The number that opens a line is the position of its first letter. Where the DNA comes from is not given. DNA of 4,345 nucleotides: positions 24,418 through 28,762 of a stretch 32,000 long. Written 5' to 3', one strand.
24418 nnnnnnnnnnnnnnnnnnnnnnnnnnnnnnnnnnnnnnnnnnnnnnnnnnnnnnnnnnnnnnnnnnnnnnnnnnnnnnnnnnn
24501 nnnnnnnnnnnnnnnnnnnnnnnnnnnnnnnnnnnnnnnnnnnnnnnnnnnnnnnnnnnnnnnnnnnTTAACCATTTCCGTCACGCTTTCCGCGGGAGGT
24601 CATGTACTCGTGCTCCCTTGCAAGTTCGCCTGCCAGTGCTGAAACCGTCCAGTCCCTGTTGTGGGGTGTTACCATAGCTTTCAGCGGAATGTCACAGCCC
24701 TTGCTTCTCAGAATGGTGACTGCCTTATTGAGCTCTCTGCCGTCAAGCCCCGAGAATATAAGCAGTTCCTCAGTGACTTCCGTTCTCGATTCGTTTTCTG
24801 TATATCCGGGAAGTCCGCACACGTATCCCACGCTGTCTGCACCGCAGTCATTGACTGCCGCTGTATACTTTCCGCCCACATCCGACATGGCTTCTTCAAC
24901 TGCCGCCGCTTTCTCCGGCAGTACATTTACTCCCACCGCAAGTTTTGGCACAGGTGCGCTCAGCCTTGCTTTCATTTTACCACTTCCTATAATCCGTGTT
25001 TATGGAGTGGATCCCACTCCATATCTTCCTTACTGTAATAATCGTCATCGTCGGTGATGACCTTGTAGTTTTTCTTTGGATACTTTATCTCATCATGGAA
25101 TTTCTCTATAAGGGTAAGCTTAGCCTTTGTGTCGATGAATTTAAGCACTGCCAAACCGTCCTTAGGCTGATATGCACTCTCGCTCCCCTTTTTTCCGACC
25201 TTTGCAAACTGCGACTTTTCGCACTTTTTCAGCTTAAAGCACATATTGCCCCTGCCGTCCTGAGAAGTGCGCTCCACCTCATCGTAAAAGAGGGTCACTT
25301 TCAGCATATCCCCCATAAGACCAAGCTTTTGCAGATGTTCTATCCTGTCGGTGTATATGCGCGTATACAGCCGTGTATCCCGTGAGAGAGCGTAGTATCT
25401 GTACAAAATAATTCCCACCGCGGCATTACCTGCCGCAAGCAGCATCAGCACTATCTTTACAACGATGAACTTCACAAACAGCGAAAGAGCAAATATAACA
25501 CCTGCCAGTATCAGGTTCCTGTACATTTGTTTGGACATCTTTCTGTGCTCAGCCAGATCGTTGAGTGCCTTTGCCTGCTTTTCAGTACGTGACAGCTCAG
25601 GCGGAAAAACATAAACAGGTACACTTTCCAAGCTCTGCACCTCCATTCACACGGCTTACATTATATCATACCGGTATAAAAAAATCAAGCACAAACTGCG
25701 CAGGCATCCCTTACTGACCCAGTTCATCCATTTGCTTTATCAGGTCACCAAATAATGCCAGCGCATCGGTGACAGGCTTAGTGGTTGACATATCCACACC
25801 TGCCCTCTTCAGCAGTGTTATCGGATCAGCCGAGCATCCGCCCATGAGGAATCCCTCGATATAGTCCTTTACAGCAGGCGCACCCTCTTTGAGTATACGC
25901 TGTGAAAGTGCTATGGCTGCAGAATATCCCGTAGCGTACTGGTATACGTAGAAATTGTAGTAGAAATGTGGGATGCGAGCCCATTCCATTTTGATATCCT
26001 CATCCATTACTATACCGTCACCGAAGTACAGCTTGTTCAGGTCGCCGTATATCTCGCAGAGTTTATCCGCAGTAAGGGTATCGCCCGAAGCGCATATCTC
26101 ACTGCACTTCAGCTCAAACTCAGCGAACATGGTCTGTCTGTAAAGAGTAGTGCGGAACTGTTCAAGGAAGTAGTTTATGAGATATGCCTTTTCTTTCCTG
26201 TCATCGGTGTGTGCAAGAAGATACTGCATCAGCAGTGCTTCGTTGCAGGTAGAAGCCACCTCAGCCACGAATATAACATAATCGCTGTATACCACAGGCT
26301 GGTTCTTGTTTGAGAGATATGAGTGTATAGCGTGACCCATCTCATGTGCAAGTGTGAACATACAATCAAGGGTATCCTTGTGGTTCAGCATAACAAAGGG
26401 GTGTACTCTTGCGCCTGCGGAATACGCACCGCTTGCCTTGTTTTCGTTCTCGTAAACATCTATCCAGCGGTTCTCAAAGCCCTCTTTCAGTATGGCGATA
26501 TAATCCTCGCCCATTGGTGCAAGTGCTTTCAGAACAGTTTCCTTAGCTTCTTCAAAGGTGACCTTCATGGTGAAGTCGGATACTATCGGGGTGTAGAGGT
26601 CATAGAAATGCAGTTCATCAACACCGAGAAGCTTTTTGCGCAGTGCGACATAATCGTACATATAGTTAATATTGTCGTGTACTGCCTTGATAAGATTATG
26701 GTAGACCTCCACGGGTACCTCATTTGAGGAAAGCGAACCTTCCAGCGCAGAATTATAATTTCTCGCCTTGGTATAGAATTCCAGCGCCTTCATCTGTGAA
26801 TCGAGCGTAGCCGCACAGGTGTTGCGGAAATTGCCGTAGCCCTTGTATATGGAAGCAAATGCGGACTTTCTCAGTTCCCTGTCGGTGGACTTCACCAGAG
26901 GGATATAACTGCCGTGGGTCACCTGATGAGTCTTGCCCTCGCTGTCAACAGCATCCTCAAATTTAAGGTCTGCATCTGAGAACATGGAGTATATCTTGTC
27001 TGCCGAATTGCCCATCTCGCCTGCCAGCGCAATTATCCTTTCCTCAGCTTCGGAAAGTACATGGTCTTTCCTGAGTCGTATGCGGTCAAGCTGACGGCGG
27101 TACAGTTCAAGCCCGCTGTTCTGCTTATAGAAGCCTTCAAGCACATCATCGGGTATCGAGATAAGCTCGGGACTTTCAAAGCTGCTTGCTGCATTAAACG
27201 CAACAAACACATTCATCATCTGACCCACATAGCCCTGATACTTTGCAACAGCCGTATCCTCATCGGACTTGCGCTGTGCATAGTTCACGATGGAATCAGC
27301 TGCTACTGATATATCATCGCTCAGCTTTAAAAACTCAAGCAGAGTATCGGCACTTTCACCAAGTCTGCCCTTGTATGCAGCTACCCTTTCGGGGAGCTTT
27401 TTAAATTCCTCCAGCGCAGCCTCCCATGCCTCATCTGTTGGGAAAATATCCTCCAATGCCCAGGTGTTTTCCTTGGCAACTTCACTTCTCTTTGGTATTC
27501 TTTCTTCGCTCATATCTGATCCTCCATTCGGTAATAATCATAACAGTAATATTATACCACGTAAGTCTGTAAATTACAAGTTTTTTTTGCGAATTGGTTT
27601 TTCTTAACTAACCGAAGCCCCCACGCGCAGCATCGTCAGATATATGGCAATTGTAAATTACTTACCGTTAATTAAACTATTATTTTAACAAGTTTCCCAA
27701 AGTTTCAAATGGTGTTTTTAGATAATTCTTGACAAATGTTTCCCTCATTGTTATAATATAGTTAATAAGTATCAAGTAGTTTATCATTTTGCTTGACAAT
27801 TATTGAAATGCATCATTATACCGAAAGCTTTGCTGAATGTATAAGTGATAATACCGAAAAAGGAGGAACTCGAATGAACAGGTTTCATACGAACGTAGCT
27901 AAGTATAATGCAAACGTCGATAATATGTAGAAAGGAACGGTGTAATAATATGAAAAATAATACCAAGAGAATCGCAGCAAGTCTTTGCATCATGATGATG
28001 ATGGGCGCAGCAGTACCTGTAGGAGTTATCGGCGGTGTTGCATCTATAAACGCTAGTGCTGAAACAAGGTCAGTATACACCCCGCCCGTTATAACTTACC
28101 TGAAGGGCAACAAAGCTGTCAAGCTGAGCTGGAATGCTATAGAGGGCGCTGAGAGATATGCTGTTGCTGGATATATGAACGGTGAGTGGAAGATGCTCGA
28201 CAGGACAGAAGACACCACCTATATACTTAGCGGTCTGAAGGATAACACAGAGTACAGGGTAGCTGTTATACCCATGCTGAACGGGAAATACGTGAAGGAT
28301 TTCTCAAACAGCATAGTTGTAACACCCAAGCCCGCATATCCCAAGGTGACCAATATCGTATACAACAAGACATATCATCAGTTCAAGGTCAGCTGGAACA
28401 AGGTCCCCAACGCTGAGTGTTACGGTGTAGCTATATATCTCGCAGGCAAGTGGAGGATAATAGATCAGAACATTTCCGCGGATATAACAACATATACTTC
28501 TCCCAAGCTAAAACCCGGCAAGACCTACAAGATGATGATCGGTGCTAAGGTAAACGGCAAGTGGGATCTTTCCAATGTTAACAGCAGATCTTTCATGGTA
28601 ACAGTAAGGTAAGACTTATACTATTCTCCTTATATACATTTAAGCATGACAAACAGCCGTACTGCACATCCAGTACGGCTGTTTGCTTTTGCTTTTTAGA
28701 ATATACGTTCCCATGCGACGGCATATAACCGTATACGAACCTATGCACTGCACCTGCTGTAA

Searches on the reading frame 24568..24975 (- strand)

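Call 72: search_protein_families(library=pfam, proteins=[window:24568-24975:-], max_evalue=0.001)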
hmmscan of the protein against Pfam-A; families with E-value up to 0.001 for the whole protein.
window:24568-24975:- (135 aa): 1 family
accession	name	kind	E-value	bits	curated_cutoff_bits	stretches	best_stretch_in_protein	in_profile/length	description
PF12646.12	DUF3783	-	1e-20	73.8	27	1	70-125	1-56/56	Domain of unknown function (DUF3783)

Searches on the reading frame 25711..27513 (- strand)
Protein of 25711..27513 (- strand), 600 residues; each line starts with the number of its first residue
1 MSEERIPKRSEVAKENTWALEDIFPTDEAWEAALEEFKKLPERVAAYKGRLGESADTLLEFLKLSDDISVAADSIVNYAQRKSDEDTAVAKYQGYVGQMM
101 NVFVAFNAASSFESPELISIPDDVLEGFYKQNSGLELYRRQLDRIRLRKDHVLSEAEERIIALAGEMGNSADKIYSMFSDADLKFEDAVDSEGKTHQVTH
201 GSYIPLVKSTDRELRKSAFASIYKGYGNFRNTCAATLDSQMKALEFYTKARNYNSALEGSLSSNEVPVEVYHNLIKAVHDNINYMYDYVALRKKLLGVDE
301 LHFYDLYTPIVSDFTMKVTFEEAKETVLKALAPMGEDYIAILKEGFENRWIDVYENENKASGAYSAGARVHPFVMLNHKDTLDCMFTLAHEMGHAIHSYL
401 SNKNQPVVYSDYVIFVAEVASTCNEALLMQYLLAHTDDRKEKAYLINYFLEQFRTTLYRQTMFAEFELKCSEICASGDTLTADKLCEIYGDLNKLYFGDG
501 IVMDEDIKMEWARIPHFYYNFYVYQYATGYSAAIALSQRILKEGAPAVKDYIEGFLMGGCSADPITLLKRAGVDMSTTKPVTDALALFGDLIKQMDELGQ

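Call 13: search_protein_families(library=pfam, proteins=[window:25711-27513:-], max_evalue=0.001)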
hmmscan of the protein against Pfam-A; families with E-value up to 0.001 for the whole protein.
window:25711-27513:- (600 aa): 2 families
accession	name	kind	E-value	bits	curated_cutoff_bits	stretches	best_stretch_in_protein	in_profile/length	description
PF01432.26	Peptidase_M3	-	8.5e-72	243.4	27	1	207-586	3-456/457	Peptidase family M3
PF08439.15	Peptidase_M3_N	-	1.3e-22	80.2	25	1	116-185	1-70/70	Oligopeptidase F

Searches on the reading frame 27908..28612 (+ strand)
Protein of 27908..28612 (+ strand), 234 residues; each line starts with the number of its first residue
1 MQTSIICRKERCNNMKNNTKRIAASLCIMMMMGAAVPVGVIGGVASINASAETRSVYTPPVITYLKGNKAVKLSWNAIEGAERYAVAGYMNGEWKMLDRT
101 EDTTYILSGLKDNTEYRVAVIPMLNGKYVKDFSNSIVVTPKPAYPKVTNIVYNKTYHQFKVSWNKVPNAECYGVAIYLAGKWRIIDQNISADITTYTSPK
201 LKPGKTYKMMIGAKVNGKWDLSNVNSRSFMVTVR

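Call 72: search_protein_families(library=pfam, proteins=[window:27908-28612:+], max_evalue=0.001)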
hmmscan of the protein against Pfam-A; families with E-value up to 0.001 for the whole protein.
window:27908-28612:+ (234 aa): 2 families
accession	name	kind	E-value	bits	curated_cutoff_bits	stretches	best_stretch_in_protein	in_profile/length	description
PF00041.27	fn3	-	2.2e-10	41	25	1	149-216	5-71/84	Fibronectin type III domain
PF21910.2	GH85_C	-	5.8e-05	23.9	27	0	71-113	19-62/95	GH85 endohexosaminidases, C-terminal domain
